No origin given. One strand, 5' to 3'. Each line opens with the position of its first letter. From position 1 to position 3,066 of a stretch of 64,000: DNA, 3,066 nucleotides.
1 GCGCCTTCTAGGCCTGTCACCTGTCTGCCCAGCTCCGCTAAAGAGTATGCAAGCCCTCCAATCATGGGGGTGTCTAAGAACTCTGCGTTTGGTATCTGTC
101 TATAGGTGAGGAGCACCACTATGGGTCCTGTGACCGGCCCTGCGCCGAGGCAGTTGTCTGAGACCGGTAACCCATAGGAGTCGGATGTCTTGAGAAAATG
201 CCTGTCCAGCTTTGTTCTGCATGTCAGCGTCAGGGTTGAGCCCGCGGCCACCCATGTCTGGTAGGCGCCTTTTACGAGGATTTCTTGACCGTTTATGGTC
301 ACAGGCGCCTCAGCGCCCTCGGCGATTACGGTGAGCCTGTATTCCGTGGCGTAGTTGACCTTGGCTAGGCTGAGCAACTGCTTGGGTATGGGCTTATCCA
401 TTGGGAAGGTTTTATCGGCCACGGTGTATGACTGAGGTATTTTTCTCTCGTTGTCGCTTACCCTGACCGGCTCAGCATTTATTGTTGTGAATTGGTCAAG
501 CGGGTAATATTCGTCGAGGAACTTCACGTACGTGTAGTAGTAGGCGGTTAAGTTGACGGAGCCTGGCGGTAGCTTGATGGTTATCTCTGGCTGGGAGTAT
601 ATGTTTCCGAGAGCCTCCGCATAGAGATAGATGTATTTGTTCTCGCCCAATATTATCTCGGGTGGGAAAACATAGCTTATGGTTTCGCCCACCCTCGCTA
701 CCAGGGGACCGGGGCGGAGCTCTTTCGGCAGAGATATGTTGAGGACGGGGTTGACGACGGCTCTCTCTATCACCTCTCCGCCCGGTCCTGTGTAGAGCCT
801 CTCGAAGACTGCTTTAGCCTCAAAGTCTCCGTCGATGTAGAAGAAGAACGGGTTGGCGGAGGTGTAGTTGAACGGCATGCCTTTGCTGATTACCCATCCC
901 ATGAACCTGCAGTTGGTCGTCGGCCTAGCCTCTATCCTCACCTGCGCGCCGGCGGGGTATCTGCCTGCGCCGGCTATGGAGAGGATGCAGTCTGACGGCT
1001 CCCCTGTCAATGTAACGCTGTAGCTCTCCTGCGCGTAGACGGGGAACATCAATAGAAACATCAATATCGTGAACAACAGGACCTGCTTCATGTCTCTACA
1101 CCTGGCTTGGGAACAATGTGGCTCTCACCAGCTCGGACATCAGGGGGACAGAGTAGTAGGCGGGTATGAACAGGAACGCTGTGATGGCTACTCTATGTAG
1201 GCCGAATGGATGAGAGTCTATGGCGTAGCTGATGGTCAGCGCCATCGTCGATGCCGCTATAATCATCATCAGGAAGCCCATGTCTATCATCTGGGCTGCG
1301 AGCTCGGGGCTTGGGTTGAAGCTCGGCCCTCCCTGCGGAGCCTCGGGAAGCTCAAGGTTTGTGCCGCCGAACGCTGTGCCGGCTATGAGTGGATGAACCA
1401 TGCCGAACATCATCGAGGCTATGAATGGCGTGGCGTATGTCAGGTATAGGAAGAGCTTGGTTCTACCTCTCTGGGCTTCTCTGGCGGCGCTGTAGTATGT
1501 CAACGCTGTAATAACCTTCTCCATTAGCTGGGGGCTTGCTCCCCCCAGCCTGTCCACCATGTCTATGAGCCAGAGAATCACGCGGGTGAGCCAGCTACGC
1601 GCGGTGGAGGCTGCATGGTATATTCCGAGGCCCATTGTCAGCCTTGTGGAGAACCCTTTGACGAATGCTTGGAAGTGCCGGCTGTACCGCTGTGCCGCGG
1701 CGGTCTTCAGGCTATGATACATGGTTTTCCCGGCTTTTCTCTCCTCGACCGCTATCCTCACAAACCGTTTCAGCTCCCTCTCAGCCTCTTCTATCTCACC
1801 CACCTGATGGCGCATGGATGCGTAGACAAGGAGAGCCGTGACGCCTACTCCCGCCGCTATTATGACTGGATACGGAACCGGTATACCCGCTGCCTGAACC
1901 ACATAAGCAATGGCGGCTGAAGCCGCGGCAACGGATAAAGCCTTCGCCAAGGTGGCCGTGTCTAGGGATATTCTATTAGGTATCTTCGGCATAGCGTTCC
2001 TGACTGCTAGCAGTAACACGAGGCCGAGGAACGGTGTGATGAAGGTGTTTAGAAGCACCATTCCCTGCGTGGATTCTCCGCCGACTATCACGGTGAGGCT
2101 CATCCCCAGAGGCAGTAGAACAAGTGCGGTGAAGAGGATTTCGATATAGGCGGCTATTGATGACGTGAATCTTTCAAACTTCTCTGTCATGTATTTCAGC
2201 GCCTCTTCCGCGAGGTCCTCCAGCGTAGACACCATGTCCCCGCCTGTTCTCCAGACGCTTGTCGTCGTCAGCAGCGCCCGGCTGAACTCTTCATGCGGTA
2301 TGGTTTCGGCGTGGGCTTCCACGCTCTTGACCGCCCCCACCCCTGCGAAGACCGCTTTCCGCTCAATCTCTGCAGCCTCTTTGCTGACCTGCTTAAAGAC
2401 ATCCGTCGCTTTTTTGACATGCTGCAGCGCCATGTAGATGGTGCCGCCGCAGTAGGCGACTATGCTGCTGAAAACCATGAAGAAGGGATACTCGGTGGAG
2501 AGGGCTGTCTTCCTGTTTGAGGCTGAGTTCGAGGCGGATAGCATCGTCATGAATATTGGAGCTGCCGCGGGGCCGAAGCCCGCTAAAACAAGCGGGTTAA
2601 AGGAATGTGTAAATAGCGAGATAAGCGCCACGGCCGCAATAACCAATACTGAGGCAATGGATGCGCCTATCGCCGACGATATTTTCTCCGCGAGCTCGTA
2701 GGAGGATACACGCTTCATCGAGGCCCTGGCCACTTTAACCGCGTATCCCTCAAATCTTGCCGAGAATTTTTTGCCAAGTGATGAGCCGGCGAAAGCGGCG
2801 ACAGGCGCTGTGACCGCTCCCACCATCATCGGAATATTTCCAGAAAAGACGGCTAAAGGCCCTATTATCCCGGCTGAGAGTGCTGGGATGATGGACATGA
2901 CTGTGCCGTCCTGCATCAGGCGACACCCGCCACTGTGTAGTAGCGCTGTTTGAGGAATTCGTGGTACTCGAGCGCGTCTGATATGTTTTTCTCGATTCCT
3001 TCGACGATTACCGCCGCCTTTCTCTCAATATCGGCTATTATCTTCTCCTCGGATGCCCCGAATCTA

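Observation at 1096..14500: Unusually elaborate type-IV-pilus-like operon: six class-III-signal proteins, two giant secreted proteins and a metzincin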

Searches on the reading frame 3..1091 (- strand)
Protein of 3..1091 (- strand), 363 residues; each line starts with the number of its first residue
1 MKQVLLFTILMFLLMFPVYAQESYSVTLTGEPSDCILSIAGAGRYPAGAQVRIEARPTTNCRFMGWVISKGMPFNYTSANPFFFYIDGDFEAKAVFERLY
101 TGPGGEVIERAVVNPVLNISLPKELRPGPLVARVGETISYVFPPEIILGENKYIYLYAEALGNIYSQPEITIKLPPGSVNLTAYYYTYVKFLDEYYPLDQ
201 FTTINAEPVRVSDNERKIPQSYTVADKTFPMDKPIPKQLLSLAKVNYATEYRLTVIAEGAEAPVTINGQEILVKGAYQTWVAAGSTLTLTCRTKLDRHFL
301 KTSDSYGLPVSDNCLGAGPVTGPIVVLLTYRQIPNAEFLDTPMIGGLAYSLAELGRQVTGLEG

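Call 108: search_protein_families(library=pfam, proteins=[window:3-1091:-], max_evalue=0.01)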
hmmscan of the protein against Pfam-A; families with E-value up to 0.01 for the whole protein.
window:3-1091:- (363 aa): 1 family
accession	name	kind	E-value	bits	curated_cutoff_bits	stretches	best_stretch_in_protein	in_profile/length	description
PF18998.6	Flg_new_2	-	9.2e-06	26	23.6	1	39-98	13-71/73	Divergent InlB B-repeat domain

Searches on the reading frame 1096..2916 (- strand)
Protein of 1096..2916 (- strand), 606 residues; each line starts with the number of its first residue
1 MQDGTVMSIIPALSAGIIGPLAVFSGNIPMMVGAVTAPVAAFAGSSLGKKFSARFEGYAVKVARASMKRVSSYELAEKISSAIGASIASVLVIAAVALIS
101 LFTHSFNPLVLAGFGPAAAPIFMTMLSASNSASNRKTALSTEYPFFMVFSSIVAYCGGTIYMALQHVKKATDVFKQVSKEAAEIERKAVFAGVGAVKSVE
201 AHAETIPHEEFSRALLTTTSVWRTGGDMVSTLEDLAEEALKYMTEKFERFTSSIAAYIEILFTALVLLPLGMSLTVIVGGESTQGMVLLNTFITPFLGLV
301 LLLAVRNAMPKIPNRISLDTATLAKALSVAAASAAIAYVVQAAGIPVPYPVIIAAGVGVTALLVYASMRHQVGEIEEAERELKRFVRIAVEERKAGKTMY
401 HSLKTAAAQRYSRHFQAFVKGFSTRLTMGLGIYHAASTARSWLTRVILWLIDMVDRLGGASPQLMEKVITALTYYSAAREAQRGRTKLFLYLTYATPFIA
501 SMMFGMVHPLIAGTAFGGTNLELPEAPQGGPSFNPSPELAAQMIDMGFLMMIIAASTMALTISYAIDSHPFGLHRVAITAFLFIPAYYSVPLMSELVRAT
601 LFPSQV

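Call 5: search_protein_families(library=pfam, proteins=[window:1096-2916:-], max_evalue=0.1)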
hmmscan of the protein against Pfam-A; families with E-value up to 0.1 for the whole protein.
window:1096-2916:- (606 aa): 2 families
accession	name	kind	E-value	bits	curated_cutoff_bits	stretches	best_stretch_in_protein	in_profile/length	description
PF00482.28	T2SSF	-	6.2e-06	26.6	25.2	1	156-270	11-119/125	Type II secretion system (T2SS), protein F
PF22695.2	EST1-like_DNA_bind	-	0.014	14.8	27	1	414-476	247-309/364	EST1-like DNA-binding domain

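Call 53: find_encoding_contigs(protein=window:1096-2916:-, flank=10000, max_places=4)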
Protein window:1096-2916:- (606 aa): 1 contig read that carries it; 1 place shown.
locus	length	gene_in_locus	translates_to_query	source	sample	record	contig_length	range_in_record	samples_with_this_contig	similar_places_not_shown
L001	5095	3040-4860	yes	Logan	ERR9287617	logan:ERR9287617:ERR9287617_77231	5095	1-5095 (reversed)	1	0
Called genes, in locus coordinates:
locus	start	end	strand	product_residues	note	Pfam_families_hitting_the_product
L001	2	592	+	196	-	?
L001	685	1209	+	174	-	-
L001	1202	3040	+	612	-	PF00437:T2SSE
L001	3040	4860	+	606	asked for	PF00482:T2SSF (weak)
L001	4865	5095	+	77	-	?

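Call 104: search_protein_families(library=ncbifam, proteins=[window:1096-2916:-], max_evalue=0.01)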
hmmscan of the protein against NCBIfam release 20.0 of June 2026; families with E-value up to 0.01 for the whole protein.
window:1096-2916:- (606 aa): 2 families
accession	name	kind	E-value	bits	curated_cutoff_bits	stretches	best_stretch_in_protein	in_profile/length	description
NF046075.1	UpsF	equivalog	1.7e-47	162.3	400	1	86-572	35-471/484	membrane pilin protein UpsF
NF053673.1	bindosome_BasF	exception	6.4e-31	107.6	1300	1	64-542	130-599/656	bindosome assembly system membrane anchoring protein BasF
